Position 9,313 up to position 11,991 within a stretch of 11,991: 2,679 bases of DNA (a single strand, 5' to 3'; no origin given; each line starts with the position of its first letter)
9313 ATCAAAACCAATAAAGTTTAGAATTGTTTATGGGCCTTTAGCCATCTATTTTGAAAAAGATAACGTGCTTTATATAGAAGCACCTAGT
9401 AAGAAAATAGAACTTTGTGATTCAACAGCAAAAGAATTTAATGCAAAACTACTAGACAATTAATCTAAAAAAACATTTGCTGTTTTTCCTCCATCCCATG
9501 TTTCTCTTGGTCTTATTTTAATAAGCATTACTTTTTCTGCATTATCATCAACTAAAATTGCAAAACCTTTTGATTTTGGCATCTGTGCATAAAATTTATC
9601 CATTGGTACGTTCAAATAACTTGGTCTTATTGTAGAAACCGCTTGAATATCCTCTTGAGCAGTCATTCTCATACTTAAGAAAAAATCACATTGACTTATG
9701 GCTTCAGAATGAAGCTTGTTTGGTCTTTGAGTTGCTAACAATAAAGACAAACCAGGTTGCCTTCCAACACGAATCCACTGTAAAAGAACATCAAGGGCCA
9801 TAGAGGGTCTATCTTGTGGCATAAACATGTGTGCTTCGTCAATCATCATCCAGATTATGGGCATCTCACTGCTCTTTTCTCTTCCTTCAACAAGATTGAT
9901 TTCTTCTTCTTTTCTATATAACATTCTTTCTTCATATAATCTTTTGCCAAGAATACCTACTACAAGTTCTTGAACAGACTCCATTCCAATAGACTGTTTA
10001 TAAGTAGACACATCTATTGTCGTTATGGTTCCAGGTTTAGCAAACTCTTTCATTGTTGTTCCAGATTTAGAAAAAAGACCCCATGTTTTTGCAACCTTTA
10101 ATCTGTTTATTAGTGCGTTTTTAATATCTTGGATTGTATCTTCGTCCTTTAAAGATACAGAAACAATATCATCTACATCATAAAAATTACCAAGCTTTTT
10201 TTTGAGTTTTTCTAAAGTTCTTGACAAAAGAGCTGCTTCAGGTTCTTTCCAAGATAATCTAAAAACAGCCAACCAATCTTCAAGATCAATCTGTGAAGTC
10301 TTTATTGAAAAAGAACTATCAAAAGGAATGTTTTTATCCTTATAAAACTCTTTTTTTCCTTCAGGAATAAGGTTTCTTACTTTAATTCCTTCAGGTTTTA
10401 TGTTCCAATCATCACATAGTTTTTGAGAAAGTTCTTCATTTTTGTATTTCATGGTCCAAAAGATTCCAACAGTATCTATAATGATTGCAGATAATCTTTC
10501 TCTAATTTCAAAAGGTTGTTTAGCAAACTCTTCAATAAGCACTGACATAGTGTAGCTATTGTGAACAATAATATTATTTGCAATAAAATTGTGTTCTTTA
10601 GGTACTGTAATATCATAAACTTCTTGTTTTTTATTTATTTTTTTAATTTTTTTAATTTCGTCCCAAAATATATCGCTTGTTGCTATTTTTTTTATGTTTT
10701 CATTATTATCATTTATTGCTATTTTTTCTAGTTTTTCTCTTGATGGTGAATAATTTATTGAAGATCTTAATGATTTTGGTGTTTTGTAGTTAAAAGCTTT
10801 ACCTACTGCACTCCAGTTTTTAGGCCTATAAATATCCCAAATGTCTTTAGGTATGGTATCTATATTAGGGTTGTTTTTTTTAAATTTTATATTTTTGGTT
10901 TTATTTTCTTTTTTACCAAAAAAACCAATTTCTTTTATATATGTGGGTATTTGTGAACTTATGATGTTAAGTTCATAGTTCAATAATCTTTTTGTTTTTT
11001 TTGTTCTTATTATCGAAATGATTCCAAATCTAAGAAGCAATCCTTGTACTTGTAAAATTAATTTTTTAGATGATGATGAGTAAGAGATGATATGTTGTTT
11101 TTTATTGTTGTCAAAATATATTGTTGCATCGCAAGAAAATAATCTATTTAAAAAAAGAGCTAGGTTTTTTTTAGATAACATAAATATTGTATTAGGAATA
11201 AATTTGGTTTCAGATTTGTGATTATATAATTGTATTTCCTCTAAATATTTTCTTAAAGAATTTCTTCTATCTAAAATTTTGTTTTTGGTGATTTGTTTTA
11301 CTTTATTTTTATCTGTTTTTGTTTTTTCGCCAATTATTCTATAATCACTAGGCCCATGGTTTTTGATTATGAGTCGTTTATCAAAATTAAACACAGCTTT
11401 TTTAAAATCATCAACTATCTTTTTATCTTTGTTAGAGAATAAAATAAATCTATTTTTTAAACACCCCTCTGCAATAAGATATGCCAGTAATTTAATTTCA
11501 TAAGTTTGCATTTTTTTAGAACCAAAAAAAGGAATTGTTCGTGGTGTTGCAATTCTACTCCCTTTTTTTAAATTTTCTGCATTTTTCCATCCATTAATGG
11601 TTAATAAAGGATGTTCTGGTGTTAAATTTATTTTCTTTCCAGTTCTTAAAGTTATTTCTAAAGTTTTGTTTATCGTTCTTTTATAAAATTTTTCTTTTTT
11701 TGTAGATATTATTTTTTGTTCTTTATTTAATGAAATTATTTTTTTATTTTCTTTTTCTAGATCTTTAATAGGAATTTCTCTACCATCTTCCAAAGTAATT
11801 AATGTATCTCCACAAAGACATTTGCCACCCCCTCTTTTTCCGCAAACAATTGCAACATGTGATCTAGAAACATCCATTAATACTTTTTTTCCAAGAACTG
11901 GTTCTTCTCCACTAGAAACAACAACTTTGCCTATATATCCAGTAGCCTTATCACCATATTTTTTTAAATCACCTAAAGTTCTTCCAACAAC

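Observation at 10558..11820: Large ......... intein splitting the Walker-A P-loop of the HerA-like ATPase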

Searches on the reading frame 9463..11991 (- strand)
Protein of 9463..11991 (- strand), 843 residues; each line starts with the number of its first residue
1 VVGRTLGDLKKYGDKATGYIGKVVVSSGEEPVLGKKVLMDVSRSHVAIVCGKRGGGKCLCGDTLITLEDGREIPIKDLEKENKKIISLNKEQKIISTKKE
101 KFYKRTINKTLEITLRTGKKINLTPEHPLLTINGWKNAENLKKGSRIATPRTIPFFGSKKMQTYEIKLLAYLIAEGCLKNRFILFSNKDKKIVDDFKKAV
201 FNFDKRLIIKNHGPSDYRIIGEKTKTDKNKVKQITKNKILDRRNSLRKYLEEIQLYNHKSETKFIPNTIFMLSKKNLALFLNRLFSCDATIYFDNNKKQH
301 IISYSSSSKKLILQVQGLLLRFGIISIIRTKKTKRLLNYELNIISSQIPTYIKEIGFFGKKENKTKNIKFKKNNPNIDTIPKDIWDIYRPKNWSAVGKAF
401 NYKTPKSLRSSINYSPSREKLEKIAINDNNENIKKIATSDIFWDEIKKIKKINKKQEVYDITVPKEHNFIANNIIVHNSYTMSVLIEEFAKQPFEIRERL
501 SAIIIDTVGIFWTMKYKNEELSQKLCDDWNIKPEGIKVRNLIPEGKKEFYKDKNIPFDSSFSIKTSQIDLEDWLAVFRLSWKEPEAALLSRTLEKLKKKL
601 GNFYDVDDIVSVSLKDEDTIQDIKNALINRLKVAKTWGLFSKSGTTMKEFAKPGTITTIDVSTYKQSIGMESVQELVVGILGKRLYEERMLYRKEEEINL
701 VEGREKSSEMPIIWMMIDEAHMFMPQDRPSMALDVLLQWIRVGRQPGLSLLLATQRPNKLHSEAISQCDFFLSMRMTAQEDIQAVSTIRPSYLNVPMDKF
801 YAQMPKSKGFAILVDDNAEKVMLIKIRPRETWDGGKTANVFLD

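Call 10: find_homologous_proteins(query=window:9463-11991:-)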
Query window:9463-11991:- (843 aa): 950 proteins with E <= 0.001 among 8000 candidates; the best 120 are listed.
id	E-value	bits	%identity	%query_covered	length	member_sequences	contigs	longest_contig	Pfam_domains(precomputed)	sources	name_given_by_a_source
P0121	0.0e+0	1880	100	100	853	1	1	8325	PF14528.12,PF14890.12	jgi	-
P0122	0.0e+0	1405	75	100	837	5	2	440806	PF14528.12,PF14890.12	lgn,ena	-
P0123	0.0e+0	1401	75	100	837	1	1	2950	PF14528.12,PF14890.12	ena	-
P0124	0.0e+0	1400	74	100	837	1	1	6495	PF14528.12,PF14890.12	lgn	-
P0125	0.0e+0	1393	75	100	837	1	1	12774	PF14528.12,PF14890.12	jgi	-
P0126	0.0e+0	1389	75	100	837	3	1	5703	PF14528.12,PF14890.12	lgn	-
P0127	0.0e+0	1389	75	100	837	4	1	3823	PF14528.12,PF14890.12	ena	-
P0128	0.0e+0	1382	73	100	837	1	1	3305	PF14528.12,PF14890.12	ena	-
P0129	0.0e+0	1362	73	100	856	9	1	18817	PF14528.12,PF14890.12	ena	-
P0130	0.0e+0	1362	71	100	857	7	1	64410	PF01935.24,PF14528.12,PF14890.12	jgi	-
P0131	0.0e+0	1355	72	100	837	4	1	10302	PF01935.24,PF14528.12,PF14890.12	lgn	-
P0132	0.0e+0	1347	73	100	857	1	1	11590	PF14528.12,PF14890.12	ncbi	-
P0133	0.0e+0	1342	72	100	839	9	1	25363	PF01935.24,PF14528.12,PF14890.12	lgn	-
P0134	0.0e+0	1341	72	100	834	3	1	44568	PF01935.24,PF14528.12,PF14890.12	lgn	-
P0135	0.0e+0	1340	72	100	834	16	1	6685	PF01935.24,PF14528.12,PF14890.12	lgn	-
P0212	1.5e-240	819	48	85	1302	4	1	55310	PF14528.12,PF14890.12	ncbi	-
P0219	3.2e-239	815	48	85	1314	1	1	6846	PF07591.16,PF14528.12,PF01079.26,PF14890.12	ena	-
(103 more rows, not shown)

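Call 19: find_encoding_contigs(protein=P0121, flank=10000, max_places=4)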
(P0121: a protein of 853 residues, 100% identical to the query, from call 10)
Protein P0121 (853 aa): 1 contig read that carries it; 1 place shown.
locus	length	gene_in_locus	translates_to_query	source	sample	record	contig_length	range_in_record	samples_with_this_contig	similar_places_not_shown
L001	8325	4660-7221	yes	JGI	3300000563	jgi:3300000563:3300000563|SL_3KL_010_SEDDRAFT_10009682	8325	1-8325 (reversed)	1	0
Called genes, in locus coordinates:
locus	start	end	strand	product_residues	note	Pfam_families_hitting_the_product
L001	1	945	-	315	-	?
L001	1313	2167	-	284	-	-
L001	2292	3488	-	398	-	PF00155:Aminotran_1_2, PF00266:Aminotran_5, PF01041:DegT_DnrJ_EryC1 (weak), PF01053:Cys_Met_Meta_PP (weak)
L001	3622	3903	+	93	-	PF00935:Ribosomal_L44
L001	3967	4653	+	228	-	-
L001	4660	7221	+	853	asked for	PF14890:Intein_splicing, PF14528:LAGLIDADG_3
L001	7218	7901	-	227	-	-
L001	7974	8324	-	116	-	?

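Call 37: search_protein_families(library=pfam, proteins=[L001:3967-4653:+, L001:1313-2167:-, L001:7218-7901:-, P0212, P0219], max_evalue=0.01)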
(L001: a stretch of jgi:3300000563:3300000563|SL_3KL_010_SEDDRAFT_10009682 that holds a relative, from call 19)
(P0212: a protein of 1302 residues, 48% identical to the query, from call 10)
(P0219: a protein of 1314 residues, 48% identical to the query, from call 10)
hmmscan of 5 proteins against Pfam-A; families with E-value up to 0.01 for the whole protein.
L001:3967-4653:+ (228 aa): 0 families

L001:1313-2167:- (284 aa): 1 family
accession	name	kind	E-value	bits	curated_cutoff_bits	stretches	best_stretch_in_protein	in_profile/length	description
PF24157.1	DUF7408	-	0.0011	19.4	27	0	101-155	26-78/174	Domain of unknown function (DUF7408)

L001:7218-7901:- (227 aa): 0 families

P0212 (1302 aa): 5 families
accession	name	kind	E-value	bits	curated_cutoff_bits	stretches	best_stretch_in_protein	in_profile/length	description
PF14890.11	Intein_splicing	-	1.9e-45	154.9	35.8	2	72-502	2-155/155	Intein splicing domain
PF14528.11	LAGLIDADG_3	-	3.6e-22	78.9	22.5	1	292-376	4-82/82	LAGLIDADG-like domain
PF14527.11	LAGLIDADG_WhiA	-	0.00027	21.4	23.2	0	294-351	4-57/93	WhiA LAGLIDADG-like domain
PF25787.1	HTH_SB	-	0.0024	18.1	43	1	1077-1102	9-34/53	Sleeping Beauty transposase HTH domain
PF01079.26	Hint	-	0.0069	16.4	29.7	0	61-145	10-96/213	Hint module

P0219 (1314 aa): 5 families
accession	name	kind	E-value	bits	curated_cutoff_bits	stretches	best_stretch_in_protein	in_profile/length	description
PF14890.11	Intein_splicing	-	1.2e-42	145.8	35.8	2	70-492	2-155/155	Intein splicing domain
PF14528.11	LAGLIDADG_3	-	6.9e-21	74.7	22.5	1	287-366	4-82/82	LAGLIDADG-like domain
PF01079.26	Hint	-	5.4e-08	33.1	29.7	1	60-146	11-99/213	Hint module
PF07591.16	PT-HINT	-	1e-05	26.3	27.7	0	769-829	18-82/137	Pretoxin HINT domain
PF14623.11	Vint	-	0.00015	22.1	27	1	62-142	2-73/166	Hint-domain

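Call 47: search_protein_families(library=ncbifam, proteins=[L001:3967-4653:+, L001:7218-7901:-], max_evalue=0.001)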
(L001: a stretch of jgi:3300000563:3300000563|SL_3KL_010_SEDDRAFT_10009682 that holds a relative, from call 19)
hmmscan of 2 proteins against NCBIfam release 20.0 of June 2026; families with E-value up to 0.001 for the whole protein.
L001:3967-4653:+ (228 aa): 0 families

L001:7218-7901:- (227 aa): 0 families
